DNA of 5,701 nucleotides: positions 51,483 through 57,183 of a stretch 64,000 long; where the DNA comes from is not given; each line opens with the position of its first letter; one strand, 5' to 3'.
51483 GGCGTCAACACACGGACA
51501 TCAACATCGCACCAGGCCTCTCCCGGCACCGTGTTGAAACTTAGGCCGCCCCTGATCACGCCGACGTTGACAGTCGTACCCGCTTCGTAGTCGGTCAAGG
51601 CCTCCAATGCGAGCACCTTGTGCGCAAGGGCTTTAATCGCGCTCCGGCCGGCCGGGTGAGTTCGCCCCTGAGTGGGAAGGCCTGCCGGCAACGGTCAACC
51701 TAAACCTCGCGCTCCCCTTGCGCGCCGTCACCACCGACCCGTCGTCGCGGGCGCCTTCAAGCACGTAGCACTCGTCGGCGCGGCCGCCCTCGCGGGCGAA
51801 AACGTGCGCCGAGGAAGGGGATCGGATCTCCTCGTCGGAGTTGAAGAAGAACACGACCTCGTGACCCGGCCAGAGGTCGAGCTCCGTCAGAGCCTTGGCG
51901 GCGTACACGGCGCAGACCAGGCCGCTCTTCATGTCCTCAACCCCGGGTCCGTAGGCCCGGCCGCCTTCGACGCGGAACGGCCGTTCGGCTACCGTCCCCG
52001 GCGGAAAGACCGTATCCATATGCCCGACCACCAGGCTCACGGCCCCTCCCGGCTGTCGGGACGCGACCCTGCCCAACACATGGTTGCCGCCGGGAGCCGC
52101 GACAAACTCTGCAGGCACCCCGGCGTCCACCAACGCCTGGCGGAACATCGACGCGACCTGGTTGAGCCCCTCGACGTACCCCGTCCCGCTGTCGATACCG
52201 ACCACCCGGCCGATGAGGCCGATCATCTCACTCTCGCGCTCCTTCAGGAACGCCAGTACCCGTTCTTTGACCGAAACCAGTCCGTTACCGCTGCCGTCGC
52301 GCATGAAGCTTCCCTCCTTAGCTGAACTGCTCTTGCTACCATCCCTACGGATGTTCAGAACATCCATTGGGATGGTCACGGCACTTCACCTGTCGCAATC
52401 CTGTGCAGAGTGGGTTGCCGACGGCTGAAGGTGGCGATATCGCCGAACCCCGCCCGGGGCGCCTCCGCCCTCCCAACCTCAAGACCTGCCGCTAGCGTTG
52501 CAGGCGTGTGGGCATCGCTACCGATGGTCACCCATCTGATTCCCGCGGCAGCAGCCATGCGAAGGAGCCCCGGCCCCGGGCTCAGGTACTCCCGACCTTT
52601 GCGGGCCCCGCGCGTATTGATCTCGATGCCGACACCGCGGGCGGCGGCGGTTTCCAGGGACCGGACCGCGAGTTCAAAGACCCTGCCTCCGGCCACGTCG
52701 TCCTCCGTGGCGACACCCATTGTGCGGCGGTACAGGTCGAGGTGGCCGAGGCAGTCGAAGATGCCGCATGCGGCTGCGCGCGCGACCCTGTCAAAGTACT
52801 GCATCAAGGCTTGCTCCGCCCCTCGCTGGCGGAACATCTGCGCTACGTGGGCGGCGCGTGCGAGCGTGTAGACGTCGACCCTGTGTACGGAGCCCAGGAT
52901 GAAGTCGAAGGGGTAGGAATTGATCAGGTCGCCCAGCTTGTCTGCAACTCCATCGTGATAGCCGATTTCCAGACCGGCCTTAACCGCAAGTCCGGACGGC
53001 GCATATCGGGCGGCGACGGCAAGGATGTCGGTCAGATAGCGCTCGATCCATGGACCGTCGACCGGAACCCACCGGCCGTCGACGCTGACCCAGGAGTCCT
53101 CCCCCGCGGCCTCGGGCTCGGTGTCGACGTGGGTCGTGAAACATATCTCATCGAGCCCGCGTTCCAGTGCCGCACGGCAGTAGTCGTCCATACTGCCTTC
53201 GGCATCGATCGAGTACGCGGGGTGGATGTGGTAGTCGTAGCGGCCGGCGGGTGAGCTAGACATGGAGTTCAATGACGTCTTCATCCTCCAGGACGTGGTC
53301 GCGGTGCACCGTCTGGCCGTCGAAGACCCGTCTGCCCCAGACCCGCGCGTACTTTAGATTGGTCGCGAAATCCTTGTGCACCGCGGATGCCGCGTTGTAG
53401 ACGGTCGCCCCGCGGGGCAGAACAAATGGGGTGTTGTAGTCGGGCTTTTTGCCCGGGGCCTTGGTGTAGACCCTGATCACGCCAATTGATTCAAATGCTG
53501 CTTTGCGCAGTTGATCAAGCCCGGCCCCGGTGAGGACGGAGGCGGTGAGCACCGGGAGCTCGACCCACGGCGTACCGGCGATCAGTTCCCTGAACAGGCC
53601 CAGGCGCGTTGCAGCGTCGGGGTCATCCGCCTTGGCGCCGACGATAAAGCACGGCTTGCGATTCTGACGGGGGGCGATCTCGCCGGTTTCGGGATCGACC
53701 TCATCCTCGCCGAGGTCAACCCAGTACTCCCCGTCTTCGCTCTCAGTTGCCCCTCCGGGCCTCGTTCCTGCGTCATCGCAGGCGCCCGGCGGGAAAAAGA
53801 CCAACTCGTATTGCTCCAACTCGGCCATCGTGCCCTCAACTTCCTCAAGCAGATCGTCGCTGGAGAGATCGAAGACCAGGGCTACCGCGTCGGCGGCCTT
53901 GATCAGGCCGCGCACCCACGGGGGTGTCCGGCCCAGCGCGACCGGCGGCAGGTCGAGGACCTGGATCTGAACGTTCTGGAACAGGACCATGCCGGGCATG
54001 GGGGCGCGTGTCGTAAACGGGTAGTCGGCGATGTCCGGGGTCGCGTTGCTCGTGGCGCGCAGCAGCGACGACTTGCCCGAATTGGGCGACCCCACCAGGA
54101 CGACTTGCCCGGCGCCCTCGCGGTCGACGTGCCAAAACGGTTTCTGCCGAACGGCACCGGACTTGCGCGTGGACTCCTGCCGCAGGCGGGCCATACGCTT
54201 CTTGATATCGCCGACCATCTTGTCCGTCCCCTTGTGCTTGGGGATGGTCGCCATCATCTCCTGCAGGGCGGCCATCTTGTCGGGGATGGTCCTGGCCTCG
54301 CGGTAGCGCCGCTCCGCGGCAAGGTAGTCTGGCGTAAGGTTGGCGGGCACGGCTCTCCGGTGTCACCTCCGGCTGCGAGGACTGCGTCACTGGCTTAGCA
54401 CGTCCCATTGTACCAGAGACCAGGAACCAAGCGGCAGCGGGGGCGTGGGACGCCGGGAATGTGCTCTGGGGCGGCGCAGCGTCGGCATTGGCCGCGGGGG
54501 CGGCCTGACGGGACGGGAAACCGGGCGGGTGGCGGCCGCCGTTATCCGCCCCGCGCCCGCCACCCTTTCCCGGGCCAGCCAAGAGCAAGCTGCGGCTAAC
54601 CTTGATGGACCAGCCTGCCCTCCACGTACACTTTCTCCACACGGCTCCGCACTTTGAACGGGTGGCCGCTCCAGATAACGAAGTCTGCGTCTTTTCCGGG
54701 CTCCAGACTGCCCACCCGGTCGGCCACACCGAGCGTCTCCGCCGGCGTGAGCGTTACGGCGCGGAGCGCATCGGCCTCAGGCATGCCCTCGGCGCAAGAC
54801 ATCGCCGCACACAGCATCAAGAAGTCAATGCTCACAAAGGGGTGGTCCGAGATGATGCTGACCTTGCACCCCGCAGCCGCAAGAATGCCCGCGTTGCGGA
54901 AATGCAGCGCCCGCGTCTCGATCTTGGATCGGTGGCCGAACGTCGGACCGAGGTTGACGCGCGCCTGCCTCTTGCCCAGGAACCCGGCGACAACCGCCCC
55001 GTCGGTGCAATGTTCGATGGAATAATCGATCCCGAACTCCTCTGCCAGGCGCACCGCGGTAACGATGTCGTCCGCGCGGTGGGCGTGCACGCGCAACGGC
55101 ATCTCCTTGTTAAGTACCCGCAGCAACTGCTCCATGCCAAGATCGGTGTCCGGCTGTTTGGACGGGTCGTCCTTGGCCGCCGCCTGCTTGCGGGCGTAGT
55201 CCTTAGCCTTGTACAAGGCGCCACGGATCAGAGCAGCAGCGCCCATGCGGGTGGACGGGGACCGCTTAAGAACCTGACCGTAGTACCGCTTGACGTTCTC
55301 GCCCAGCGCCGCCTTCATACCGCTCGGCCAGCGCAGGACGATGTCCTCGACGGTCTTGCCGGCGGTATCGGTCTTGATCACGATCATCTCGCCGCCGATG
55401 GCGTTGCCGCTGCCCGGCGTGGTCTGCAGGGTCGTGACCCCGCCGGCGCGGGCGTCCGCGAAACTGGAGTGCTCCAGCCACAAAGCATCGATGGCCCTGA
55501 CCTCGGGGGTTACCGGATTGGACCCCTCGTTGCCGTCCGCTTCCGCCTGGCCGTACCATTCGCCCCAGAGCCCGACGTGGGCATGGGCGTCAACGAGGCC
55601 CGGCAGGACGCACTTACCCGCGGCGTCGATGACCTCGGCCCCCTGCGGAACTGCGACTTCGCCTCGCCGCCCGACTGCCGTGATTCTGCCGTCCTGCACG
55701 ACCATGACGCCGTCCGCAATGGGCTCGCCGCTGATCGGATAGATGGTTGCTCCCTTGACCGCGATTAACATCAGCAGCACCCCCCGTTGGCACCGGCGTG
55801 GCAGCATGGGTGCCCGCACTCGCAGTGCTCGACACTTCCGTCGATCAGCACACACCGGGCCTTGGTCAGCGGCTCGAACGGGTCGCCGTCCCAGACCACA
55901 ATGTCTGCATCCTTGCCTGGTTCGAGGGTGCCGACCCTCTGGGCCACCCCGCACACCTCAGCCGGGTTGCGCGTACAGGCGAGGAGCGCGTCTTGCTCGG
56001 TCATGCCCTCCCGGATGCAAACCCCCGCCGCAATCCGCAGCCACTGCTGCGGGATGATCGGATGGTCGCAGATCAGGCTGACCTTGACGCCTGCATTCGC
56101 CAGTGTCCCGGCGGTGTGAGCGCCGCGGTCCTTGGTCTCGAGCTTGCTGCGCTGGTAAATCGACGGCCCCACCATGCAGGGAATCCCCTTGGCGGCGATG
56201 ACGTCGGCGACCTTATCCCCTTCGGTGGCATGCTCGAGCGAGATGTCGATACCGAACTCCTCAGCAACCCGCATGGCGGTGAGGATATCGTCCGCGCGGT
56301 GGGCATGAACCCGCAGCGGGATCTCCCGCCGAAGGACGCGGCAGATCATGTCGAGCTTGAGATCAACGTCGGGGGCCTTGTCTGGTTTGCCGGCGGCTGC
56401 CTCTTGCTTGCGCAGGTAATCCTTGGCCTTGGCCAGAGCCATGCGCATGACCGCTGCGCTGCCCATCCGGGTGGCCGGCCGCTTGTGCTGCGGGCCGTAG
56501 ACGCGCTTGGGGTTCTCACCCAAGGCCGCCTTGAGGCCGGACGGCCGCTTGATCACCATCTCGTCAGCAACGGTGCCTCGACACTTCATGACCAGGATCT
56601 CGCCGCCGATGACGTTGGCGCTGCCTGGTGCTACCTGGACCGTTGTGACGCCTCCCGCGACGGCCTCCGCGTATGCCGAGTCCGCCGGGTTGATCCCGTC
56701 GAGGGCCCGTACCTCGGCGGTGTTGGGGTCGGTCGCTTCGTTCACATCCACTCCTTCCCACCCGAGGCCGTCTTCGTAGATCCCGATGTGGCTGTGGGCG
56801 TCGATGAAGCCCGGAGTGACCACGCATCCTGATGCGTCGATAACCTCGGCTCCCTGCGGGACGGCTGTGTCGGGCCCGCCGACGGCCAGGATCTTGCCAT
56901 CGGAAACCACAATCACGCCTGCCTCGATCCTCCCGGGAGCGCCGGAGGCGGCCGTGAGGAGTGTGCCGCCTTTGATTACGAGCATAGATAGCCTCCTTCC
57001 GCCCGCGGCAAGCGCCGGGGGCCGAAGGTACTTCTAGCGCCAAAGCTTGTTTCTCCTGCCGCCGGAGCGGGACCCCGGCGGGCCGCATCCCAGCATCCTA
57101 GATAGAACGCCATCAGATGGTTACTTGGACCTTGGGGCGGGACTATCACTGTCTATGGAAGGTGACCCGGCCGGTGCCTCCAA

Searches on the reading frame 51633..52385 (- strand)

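Call 19: search_protein_families(library=pfam, proteins=[window:51633-52385:-], max_evalue=0.001)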
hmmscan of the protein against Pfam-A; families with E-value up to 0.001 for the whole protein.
window:51633-52385:- (250 aa): 2 families
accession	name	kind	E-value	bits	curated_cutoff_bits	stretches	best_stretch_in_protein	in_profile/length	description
PF01546.33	Peptidase_M20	-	7.6e-17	62.3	24.6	1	119-217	2-106/206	Peptidase family M20/M25/M40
PF04389.22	Peptidase_M28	-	3.2e-05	24.2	21.3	1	106-196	5-77/193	Peptidase family M28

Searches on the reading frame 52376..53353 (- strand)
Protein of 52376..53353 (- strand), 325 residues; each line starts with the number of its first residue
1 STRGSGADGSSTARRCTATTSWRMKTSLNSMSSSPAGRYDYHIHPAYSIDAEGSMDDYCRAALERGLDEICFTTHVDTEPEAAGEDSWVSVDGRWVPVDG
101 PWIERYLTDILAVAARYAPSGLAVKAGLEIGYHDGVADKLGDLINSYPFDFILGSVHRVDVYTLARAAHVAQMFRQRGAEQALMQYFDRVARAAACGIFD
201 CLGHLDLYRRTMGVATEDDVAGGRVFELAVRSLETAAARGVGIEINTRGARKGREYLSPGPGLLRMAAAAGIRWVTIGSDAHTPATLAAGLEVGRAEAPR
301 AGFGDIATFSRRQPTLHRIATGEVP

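Call 30: search_protein_families(library=ncbifam, proteins=[window:52376-53353:-], max_evalue=0.01)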
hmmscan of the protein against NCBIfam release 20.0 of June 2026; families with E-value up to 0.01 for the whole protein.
window:52376-53353:- (325 aa): 9 families
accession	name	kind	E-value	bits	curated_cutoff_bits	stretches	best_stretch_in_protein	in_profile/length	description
NF005596.0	PRK07328.1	subfamily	3.2e-47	161.2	202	1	39-317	4-266/269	histidinol-phosphatase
TIGR01856.1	hisJ_fam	subfamily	1.3e-37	129.8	90.2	1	40-287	2-243/252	histidinol-phosphatase HisJ family protein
NF004086.0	PRK05588.1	equivalog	3.6e-20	73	321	1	124-295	67-233/255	histidinol phosphate phosphatase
NF005235.0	PRK06740.1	equivalog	2.8e-19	69.7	442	1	104-319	122-331/335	histidinol phosphate phosphatase domain-containing protein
NF005597.0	PRK07329.1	equivalog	1.3e-14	54.4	303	1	39-285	4-224/257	hypothetical protein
NF005996.1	PRK08123.1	equivalog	2e-13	50.3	133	1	40-291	2-258/262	histidinol-phosphatase HisJ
NF005928.0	PRK07945.1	equivalog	5.9e-05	22.6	250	1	189-289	214-303/337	PHP domain-containing protein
NF006702.0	PRK09248.1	domain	0.00012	21.7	264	0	39-83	5-49/246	PHP domain-containing protein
NF038032.1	CehA_McbA_metalo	domain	0.00015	21.3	80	0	38-78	4-43/315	CehA/McbA family metallohydrolase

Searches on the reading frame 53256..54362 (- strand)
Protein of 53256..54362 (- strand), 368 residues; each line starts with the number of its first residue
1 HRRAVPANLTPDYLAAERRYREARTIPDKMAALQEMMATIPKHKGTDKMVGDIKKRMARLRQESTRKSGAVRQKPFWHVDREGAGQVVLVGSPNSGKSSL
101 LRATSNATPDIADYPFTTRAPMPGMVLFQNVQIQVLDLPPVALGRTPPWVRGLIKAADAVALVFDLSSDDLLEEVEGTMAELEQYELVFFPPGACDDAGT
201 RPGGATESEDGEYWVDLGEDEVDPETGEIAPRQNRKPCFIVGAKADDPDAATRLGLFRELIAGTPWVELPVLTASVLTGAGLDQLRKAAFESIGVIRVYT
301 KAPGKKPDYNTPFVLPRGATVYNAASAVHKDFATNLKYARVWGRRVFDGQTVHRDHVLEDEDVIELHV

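Call 19: search_protein_families(library=pfam, proteins=[window:53256-54362:-], max_evalue=0.001)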
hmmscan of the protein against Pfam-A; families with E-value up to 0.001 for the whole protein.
window:53256-54362:- (368 aa): 3 families
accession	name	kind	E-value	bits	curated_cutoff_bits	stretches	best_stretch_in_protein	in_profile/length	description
PF02824.27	TGS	-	3.6e-16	59.4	22.2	1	296-366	1-58/60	TGS domain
PF01926.29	MMR_HSR1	-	8.7e-14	52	21.9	1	86-178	1-99/113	50S ribosome-binding GTPase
PF02421.24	FeoB_N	-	8.6e-07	29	27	1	86-139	2-55/156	Ferrous iron transport protein B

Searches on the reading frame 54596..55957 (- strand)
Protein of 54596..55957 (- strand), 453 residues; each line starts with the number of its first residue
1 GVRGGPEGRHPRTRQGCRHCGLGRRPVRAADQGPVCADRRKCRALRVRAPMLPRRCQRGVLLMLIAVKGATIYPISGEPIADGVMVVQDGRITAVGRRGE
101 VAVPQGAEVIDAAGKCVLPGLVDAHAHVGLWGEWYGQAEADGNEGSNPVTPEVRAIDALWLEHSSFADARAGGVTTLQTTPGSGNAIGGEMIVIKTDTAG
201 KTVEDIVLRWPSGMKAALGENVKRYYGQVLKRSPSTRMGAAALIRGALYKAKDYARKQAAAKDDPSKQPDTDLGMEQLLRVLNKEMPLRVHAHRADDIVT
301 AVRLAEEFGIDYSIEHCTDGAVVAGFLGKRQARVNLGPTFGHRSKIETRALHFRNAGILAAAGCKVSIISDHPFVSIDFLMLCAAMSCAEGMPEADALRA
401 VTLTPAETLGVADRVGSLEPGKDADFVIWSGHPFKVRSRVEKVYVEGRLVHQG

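Call 19: search_protein_families(library=pfam, proteins=[window:54596-55957:-], max_evalue=0.001)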
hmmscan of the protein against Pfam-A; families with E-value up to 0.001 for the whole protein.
window:54596-55957:- (453 aa): 2 families
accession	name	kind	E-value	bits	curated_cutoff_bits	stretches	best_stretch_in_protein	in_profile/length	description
PF07969.17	Amidohydro_3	-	2.8e-22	80.3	29.7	2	275-451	264-472/472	Amidohydrolase family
PF01979.26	Amidohydro_1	-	6.2e-19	68.9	25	1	117-450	2-345/345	Amidohydrolase family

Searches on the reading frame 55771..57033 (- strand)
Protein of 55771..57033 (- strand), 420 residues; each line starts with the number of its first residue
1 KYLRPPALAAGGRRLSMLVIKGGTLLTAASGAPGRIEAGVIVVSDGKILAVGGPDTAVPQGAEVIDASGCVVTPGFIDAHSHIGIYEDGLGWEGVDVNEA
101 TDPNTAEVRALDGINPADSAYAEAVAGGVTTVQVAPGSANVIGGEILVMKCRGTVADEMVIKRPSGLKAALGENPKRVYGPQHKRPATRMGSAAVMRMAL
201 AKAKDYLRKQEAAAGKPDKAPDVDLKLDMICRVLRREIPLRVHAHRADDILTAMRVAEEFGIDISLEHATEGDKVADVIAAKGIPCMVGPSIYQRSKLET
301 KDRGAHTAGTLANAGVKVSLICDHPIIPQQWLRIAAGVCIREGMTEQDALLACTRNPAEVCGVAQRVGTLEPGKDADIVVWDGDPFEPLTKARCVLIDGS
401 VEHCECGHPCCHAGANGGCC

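Call 19: search_protein_families(library=pfam, proteins=[window:55771-57033:-], max_evalue=0.001)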
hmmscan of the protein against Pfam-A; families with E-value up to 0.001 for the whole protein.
window:55771-57033:- (420 aa): 2 families
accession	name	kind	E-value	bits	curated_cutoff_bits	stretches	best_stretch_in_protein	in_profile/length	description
PF07969.17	Amidohydro_3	-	5.3e-23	82.7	29.7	2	235-400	273-469/472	Amidohydrolase family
PF01979.26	Amidohydro_1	-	1.7e-21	77.3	25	1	71-388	1-325/345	Amidohydrolase family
